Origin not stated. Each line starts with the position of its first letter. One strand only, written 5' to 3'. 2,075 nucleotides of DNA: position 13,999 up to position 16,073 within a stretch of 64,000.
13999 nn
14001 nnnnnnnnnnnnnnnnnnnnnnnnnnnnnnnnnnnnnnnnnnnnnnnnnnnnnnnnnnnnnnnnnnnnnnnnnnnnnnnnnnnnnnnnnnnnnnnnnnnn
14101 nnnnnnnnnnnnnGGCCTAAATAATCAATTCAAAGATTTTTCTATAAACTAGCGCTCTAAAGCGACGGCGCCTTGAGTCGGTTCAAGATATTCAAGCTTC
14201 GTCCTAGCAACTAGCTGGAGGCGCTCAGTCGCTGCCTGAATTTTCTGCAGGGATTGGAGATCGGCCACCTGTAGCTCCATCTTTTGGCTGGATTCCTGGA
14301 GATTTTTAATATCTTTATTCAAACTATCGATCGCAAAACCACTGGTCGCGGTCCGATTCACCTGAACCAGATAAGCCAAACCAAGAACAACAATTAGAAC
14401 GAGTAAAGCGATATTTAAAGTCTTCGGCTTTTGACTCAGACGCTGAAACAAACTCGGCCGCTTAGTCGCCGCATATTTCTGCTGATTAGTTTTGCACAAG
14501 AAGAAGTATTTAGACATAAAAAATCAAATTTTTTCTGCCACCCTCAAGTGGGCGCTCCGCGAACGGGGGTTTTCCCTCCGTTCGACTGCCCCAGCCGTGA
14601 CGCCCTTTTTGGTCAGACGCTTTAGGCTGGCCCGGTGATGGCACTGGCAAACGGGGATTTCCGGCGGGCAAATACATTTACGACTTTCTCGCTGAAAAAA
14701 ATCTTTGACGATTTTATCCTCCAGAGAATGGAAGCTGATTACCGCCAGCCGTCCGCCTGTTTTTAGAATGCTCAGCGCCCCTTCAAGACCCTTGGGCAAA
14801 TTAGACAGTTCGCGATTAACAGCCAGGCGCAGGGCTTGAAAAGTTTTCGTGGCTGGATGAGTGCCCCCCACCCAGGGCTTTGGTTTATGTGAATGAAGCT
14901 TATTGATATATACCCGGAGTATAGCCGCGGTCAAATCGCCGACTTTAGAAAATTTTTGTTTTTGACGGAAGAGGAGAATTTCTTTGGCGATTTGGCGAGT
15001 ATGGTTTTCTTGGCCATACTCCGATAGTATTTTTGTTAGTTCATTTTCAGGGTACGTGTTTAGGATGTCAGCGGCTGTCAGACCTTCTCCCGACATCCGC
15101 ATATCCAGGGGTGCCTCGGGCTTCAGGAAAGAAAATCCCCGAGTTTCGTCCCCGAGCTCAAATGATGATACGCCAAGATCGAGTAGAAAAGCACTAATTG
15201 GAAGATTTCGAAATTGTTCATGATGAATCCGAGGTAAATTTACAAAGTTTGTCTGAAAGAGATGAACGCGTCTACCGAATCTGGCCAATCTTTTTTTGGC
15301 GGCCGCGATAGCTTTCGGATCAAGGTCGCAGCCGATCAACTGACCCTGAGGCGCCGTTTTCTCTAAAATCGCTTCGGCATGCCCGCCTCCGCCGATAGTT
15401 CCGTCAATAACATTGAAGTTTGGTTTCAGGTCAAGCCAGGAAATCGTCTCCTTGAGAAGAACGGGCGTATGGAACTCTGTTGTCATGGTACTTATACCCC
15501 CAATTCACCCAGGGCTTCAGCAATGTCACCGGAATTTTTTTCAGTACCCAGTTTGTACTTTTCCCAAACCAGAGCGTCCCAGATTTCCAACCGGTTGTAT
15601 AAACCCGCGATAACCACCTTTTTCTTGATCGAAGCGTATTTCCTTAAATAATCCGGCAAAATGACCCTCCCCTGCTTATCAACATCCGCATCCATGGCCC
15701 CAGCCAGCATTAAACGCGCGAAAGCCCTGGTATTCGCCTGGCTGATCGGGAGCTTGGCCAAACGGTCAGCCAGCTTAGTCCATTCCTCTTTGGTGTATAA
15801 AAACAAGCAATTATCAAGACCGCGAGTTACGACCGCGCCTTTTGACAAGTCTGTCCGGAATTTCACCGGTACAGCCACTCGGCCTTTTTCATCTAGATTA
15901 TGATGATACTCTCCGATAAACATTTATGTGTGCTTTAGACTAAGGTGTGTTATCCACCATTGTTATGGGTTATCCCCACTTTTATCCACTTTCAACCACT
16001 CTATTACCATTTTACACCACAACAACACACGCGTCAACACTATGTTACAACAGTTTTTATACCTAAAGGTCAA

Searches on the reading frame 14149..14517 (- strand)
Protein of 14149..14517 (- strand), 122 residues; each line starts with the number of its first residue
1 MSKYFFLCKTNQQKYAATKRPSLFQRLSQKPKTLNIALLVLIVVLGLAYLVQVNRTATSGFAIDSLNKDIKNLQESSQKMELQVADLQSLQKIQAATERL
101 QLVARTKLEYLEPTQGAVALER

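Call 51: find_encoding_contigs(protein=window:14149-14517:-, flank=3500, max_places=10)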
Protein window:14149-14517:- (122 aa): 2 contigs read that carry it; 1 place shown.
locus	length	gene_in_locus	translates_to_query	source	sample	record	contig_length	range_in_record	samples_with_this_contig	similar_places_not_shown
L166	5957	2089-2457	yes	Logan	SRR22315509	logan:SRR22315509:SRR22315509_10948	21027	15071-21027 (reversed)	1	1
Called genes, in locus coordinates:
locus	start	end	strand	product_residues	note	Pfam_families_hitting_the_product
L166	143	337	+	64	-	-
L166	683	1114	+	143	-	PF02381:MraZ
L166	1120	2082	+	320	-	PF01209:Ubie_methyltran (faint), PF01795:Methyltransf_5, PF13847:Methyltransf_31 (faint), PF13649:Methyltransf_25 (weak)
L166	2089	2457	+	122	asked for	-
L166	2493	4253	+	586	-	PF03717:PBP_dimer, PF00905:Transpeptidase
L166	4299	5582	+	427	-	PF08245:Mur_ligase_M, PF02875:Mur_ligase_C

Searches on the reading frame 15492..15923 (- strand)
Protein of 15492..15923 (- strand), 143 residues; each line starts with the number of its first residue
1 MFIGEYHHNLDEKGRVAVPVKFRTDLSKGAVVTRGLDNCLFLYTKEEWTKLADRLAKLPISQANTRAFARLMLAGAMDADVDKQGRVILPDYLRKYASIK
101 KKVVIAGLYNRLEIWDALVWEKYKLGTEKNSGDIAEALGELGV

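Call 13: find_encoding_contigs(protein=window:15492-15923:-, flank=3000, max_places=10)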
Protein window:15492-15923:- (143 aa): 3 contigs read that carry it; 2 places shown.
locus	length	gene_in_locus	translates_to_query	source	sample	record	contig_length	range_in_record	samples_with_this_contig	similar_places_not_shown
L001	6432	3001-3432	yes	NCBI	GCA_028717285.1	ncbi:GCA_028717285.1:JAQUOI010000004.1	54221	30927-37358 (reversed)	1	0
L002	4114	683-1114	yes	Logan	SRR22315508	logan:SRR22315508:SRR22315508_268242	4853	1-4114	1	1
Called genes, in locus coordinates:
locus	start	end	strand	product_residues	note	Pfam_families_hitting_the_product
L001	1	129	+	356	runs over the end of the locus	PF03033:Glyco_transf_28, PF04101:Glyco_tran_28_C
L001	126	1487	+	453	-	PF01225:Mur_ligase, PF08245:Mur_ligase_M, PF02875:Mur_ligase_C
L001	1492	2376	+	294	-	PF01565:FAD_binding_4, PF02873:MurB_C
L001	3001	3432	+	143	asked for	PF02381:MraZ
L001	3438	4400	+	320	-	PF01795:Methyltransf_5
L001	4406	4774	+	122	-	-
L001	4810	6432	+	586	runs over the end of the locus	PF03717:PBP_dimer, PF00905:Transpeptidase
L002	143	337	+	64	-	-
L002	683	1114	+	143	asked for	PF02381:MraZ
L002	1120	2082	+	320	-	PF01209:Ubie_methyltran (faint), PF01795:Methyltransf_5, PF13847:Methyltransf_31 (faint), PF13649:Methyltransf_25 (weak)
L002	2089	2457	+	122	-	-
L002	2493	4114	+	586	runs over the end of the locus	PF03717:PBP_dimer, PF00905:Transpeptidase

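Call 20: find_related_loci(query=window:15492-15923:-, collection=genome_contigs, flank=3000)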
Query window:15492-15923:- (143 aa) in genome_contigs; peptide patterns used: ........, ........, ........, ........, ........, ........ (x = any residue, [..] = any of these).
595 stretches matched a pattern; 517 encode a relative of the query (tblastn E <= 1e-3); the best 80 are kept; 80 distinct loci.
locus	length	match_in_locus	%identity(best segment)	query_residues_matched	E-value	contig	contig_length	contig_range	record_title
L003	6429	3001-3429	86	1-143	3e-84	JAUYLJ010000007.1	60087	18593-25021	MAG: bacterium isolate C24_metabat.bin.3 C24_k141_157004, whole genome shotgun sequence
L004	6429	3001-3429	85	1-143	2e-83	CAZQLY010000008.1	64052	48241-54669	MAG TPA_asm: uncultured Gammaproteobacteria bacterium isolate SRP141376_co4_153 genome assembly, contig: NODE_791_length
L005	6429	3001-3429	85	1-143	2e-81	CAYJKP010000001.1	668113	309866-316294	MAG TPA_asm: uncultured Gammaproteobacteria bacterium isolate ERP124720_co1_115 genome assembly, contig: NODE_11_length_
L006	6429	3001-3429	83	1-143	4e-81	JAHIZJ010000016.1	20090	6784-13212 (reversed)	MAG: Patescibacteria group bacterium isolate Modern_marine.mb.172 Modern_marine.mb.172_k141_262922, whole genome shotgun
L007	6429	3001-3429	84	1-143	7e-81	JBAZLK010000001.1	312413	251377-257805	MAG: Patescibacteria group bacterium isolate SO_2017_LW4_167 scaffold_96_c1_LW137-91_2017, whole genome shotgun sequence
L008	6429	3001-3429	80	1-143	3e-79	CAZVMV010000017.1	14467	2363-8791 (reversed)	MAG TPA_asm: uncultured Gammaproteobacteria bacterium isolate SRP173033_co2_263 genome assembly, contig: NODE_1916_lengt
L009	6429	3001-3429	81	1-143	6e-79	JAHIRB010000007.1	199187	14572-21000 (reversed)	MAG: Patescibacteria group bacterium isolate MM_PC_MetaG.mb.11 MM_PC_MetaG.mb.11_k141_375717, whole genome shotgun seque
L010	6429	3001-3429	80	1-143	4e-78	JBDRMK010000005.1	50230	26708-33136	MAG: Patescibacteria group bacterium isolate MEGAHIT-group-1.828 k141_10690329, whole genome shotgun sequence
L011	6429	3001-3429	80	1-143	4e-78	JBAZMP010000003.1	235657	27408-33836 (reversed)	MAG: Patescibacteria group bacterium isolate SO_2017_LW4_46 scaffold_9_c2_LW137-91_2017, whole genome shotgun sequence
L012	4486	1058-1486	78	1-143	2e-78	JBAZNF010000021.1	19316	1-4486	MAG: Patescibacteria group bacterium isolate SO_2017_LW4_60 scaffold_5626_c1_LW137-91_2017, whole genome shotgun sequenc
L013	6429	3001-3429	82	1-143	2e-78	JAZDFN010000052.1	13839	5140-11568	MAG: bacterium isolate MEGAHIT-group-0.209 k141_4997142, whole genome shotgun sequence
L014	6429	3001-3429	79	1-143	2e-78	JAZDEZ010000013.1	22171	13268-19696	MAG: Patescibacteria group bacterium isolate MEGAHIT-group-0.176 k141_11227425, whole genome shotgun sequence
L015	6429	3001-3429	79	1-143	4e-78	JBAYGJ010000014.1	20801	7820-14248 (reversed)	MAG: Patescibacteria group bacterium isolate SO_2016_GW1_122 scaffold04425_OW334_2016, whole genome shotgun sequence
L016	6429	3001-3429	78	1-143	8e-78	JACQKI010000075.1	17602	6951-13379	MAG: Candidatus Kerfeldbacteria bacterium isolate NC_groundwater_1173_Ag_S-0.1um_59_32 S_p1_S3_coassembly_k141_2441141,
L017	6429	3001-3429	80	1-143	7e-78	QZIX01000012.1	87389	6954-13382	MAG: Candidatus Parcubacteria bacterium isolate SURF_54 contig-100_232_length_87389_read_count_787958, whole genome shot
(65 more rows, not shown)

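Call 32: find_related_loci(query=window:15492-15923:-, collection=metagenome_contigs, flank=2500)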
Query window:15492-15923:- (143 aa) in metagenome_contigs; peptide patterns used: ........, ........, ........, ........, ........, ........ (x = any residue, [..] = any of these).
600 stretches matched a pattern (row limit reached: there are more); 484 encode a relative of the query (tblastn E <= 1e-3); the best 80 are kept; 80 distinct loci.
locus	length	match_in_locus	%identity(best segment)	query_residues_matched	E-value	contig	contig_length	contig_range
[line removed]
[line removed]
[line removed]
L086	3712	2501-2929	80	1-143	2e-79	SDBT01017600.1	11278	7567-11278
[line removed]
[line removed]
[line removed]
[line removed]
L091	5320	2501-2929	80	1-143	6e-78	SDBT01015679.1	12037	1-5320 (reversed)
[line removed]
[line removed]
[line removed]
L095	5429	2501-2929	75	1-143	8e-76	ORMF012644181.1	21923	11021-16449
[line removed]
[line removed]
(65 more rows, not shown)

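Call 60: find_homologous_proteins(query=window:15492-15923:-, max_evalue=1e-60)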
Query window:15492-15923:- (143 aa): 2546 proteins with E <= 1e-60 among 8000 candidates; the best 120 are listed.
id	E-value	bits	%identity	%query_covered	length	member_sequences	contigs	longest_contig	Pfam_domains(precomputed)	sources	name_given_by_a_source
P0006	7.6e-89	313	100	100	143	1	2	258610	PF02381.24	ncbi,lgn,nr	ncbi:MAG: division/cell wall cluster transcriptional repressor MraZ [Patescibacteria group bacterium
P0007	4.2e-79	281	87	100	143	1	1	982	PF02381.24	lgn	-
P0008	1.6e-78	280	86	100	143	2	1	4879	PF02381.24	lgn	-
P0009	7.9e-78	277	85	100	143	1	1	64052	PF02381.24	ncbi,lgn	-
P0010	7.4e-77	274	85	100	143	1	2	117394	PF02381.24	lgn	-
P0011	7.1e-76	271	82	100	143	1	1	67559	PF02381.24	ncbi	-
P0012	2.7e-75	269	83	100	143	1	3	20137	PF02381.24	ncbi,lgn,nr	ncbi:division/cell wall cluster transcriptional repressor MraZ [Patescibacteria group bacterium]|nr:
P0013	2.9e-75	269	83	100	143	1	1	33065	PF02381.24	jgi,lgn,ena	-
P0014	5.6e-75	268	82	100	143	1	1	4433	PF02381.24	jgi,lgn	jgi:MraZ protein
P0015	1.3e-74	267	83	100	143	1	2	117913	PF02381.24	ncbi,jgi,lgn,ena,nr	ncbi:MAG: division/cell wall cluster transcriptional repressor MraZ [Patescibacteria group bacterium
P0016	5.0e-74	265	82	100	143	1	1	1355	PF02381.24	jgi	jgi:MraZ protein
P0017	5.2e-74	265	83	100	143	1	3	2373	PF02381.24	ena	-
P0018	6.3e-74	265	83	100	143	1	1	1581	PF02381.24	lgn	-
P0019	1.0e-73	264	80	100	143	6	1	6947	PF02381.24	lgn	-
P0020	3.9e-73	262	81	100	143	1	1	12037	PF02381.24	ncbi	-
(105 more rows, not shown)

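Call 61: find_encoding_contigs(protein=P0008, flank=2500, max_places=3)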
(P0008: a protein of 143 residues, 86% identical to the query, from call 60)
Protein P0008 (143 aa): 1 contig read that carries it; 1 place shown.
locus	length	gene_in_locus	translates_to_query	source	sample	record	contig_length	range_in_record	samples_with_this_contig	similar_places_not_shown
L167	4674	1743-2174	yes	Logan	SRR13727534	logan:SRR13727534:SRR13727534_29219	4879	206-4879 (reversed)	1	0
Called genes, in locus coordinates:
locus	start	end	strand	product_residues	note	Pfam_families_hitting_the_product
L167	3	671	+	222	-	?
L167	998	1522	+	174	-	-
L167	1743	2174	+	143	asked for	PF02381:MraZ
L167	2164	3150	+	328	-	PF01795:Methyltransf_5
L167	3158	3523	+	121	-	-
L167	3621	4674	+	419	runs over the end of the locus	?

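Call 62: find_encoding_contigs(protein=P0010, flank=2500, max_places=3)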
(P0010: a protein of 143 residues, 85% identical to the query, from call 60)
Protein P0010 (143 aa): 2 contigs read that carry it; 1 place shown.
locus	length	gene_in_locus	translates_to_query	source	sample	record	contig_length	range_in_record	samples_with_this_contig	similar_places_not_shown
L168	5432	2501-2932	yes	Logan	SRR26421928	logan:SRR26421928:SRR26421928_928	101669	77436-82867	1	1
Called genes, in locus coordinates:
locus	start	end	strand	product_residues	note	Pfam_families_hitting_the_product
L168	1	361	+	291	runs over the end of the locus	PF01565:FAD_binding_4, PF02873:MurB_C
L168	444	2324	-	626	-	-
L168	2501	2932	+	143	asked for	PF02381:MraZ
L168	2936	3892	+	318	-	PF01795:Methyltransf_5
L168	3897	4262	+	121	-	-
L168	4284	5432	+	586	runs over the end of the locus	PF03717:PBP_dimer, PF00905:Transpeptidase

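Call 63: find_encoding_contigs(protein=P0011, flank=2500, max_places=3)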
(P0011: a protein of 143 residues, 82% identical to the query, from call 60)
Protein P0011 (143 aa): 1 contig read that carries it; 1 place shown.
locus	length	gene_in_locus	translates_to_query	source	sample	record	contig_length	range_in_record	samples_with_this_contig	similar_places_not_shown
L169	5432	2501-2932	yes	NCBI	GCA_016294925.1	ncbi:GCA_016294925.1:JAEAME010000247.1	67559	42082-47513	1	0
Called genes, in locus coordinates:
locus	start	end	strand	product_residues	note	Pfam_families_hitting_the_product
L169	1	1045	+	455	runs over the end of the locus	PF01225:Mur_ligase, PF08245:Mur_ligase_M, PF02875:Mur_ligase_C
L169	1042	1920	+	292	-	PF01565:FAD_binding_4, PF02873:MurB_C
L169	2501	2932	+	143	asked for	PF02381:MraZ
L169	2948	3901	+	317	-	PF01795:Methyltransf_5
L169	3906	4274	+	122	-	-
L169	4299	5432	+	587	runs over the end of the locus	PF03717:PBP_dimer, PF00905:Transpeptidase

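Call 64: find_encoding_contigs(protein=P0015, flank=2500, max_places=3)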
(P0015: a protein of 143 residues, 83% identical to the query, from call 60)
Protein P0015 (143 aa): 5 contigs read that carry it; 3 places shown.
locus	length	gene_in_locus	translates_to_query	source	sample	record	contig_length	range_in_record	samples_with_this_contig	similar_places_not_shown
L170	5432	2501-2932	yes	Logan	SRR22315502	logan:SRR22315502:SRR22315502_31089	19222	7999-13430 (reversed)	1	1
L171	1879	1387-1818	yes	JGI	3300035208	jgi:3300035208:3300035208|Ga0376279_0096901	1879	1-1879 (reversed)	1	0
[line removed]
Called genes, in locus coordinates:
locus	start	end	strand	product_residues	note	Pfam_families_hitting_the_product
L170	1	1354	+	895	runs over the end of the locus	PF00690:Cation_ATPase_N, PF00122:E1-E2_ATPase, PF00702:Hydrolase, PF08282:Hydrolase_3 (faint), PF13246:Cation_ATPase, PF00689:Cation_ATPase_C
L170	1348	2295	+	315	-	PF01699:Na_Ca_ex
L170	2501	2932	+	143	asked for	PF02381:MraZ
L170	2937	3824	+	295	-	PF01209:Ubie_methyltran (faint), PF01795:Methyltransf_5, PF05175:MTS (faint), PF13847:Methyltransf_31 (weak)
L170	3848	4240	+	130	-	-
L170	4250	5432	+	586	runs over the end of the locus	PF03717:PBP_dimer, PF00905:Transpeptidase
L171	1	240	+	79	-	?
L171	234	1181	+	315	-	PF01699:Na_Ca_ex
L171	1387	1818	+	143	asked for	PF02381:MraZ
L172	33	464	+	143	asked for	PF02381:MraZ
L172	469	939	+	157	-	?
